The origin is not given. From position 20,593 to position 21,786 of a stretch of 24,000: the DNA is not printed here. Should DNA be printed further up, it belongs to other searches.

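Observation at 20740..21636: CbbX AAA+ activase carries a natural Walker-B Glu->Gln and has lost the pore-loop tyrosine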

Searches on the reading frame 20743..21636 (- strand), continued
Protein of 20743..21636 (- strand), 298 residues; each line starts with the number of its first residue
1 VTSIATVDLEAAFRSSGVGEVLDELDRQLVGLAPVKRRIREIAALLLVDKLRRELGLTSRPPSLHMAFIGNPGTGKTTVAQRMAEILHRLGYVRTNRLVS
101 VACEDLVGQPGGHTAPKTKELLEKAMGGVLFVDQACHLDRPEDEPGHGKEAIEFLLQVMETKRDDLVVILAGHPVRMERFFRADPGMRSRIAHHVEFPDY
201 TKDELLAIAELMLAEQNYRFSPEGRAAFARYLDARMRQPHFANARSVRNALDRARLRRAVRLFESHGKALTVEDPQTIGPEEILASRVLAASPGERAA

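Call 46: search_solved_structures(query=L011:1926-3377:+, max_evalue=1e-100)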
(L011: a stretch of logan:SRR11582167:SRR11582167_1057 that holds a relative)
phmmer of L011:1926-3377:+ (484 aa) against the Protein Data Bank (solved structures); distinct sequences matched with E-value up to 1e-100: 62 (the best 60 are shown).
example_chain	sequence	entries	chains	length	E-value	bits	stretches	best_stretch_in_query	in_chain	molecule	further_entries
25hn_A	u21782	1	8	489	7.8e-265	882.1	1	10-482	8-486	Ribulose bisphosphate carboxylase large chain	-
1bxn_A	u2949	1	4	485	1e-263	878.4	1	7-483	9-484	PROTEIN (RIBULOSE BISPHOSPHATE CARBOXYLASE LARGE CHAIN)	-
5nv3_A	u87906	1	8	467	2.2e-259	864.2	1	12-478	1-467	Ribulose bisphosphate carboxylase large chain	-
1bwv_A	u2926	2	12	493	2.4e-251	837.6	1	6-483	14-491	PROTEIN (RIBULOSE BISPHOSPHATE CARBOXYLASE) | ribulose-1,5-bisphosphate carboxylase/oxygenase large subunit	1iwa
4f0h_A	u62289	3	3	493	4.1e-250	833.6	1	6-483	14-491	Ribulose bisphosphate carboxylase large chain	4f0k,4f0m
8bdb_A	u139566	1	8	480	4.4e-245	817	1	6-478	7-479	Ribulose bisphosphate carboxylase large chain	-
5mz2_A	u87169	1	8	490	7.9e-242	806.3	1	6-482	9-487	Rubisco large subunit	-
5n9z_A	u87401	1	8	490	1.5e-241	805.3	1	6-482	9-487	Ribulose bisphosphate carboxylase large chain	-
5oya_A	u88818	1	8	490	6.5e-241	803.3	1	6-482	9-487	Rubisco large subunit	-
6ftl_A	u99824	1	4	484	1.5e-240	802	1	6-478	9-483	Ribulose bisphosphate carboxylase large chain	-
7yk5_A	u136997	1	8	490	2.4e-239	798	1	6-483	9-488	Ribulose bisphosphate carboxylase large chain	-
7qsw_A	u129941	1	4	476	1e-218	730.1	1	10-476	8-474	RubisCO large subunit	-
6ekc_A1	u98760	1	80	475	3.9e-198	662.2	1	6-474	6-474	Ribulose bisphosphate carboxylase large chain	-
2ybv_A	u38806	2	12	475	5.3e-198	661.7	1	6-474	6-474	RIBULOSE BISPHOSPHATE CARBOXYLASE LARGE CHAIN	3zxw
9l5d_A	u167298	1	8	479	1.1e-195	654.1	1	10-475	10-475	Ribulose bisphosphate carboxylase large chain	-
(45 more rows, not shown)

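Call 56: predict_structure(alignment_id=A1)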
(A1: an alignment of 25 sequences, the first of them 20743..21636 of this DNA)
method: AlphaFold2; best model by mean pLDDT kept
length: 298 residues; sequences in the alignment: 25
mean_pLDDT: 83.3   pTM: 0.72
mean pLDDT of the five models: 83.3, 81.0, 80.9, 79.1, 74.1
residues with pLDDT >= 90: 96; 70-90: 171; 50-70: 22; < 50: 9
segments of 3 or more residues with pLDDT < 50: 291-298
pLDDT, mean of each block of 10 residues (from residue 1): 70 91 85 86 90 81 86 85 95 92 73 63 87 86 73 84 81 89 87 80 88 90 95 85 82 91 82 89 81 43
secondary structure, 60 per line:
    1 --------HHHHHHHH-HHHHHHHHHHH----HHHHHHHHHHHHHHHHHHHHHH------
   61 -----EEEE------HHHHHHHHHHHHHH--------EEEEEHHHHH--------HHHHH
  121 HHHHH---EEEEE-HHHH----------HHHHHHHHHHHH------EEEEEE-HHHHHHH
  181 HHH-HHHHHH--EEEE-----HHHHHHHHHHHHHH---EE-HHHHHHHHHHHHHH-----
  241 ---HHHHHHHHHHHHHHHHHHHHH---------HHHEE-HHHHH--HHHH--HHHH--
elements in order: H9-16 H18-28 H33-54 E66-69 H76-89 E98-102 H103-107 H116-125 E129-133 H135-138 H149-160 E167-172 H174-183 H185-190 E193-196 H202-215 H222-235 H244-264 H280-284 H287-290 H293-296
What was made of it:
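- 20740..21636 (-): cbbX-derived ORF, 298 aa, GTG start: an orphaned, pore-less CbbX orthologue. AF2 model has pLDDT 83 and pTM 0.72, with a standard AAA+ layout (call 56).
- The AF2 model is confident (call 56).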

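Call 63: find_related_loci(query=window:20743-21636:-, collection=metagenome_contigs, flank=6000)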
Query window:20743-21636:- (298 aa) in metagenome_contigs; peptide patterns used: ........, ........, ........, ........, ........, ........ (x = any residue, [..] = any of these).
372 stretches matched a pattern; 24 encode a relative of the query (tblastn E <= 1e-3); 24 distinct loci.
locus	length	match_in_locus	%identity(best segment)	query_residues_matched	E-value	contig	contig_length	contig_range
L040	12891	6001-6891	84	2-298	1e-163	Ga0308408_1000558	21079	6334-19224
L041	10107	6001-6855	85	5-289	2e-159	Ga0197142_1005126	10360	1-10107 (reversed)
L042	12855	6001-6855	84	5-289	7e-158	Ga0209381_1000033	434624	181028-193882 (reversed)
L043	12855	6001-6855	84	5-289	7e-158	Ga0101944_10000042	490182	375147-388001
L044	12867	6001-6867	69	3-289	1e-129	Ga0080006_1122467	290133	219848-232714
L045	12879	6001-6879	69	3-293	3e-129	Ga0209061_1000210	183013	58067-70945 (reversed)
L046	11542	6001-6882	63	5-298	2e-115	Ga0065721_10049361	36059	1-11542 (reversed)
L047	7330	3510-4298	37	20-283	3e-53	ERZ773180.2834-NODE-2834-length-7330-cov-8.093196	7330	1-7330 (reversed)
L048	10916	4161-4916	39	15-266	7e-53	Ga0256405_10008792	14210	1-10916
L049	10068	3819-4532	42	29-264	2e-52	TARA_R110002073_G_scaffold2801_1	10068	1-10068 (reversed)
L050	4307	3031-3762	38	20-262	6e-52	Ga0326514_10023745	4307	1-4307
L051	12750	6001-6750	37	35-284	1e-51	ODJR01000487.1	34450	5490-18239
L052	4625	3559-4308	35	17-265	7e-52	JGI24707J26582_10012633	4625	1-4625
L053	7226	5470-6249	35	8-262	1e-51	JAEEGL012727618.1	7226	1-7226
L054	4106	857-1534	41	27-254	7e-51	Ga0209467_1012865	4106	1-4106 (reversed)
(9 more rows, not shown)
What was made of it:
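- Tried and rejected: Metagenome scan (call 63).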

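Call 64: list_cluster_members(proteins=[P0012, P0014, P0018, P0023, P0026, P0027, P0029, P0032, P0039, P0040])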
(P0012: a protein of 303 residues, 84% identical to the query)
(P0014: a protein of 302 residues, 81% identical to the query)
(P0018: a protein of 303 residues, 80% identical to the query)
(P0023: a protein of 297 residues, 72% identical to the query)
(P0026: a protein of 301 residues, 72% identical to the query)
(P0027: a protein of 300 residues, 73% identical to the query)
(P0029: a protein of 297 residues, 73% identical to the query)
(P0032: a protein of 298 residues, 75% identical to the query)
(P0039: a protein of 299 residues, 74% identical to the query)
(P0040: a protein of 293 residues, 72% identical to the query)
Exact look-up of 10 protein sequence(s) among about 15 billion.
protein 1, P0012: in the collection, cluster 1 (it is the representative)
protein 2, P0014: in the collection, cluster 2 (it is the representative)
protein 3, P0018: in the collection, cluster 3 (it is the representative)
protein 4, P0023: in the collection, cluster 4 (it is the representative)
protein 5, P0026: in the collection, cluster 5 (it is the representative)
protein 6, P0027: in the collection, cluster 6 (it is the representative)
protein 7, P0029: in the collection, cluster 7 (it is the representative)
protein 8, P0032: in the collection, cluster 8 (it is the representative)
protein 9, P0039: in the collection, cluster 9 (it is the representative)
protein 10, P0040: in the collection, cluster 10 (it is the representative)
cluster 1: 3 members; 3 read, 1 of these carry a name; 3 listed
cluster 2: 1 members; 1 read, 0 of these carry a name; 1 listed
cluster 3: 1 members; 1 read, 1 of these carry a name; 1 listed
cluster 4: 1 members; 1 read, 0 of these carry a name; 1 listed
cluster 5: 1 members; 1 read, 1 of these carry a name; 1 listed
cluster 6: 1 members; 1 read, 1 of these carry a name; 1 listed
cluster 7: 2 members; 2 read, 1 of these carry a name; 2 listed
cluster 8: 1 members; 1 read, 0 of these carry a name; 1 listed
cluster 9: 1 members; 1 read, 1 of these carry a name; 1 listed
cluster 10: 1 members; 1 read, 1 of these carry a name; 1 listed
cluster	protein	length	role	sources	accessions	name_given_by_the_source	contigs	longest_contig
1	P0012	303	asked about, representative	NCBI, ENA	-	-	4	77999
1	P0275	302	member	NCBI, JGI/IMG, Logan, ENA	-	probable Rubsico expression protein CbbX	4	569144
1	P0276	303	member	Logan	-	-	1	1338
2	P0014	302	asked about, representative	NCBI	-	-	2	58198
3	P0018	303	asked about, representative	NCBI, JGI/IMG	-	probable Rubsico expression protein CbbX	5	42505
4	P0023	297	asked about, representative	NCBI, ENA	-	-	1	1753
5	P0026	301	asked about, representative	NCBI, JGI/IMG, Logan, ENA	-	probable Rubsico expression protein CbbX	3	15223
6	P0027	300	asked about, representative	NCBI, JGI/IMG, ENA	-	probable Rubsico expression protein CbbX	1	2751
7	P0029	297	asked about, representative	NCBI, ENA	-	-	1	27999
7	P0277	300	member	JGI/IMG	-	probable Rubsico expression protein CbbX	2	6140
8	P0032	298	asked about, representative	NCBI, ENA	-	-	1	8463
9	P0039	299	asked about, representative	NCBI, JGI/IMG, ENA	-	probable Rubsico expression protein CbbX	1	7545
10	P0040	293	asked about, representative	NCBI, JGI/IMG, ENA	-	probable Rubsico expression protein CbbX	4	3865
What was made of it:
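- Tried and rejected: list_cluster_members on NCBI-sourced canonical hits (call 64).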
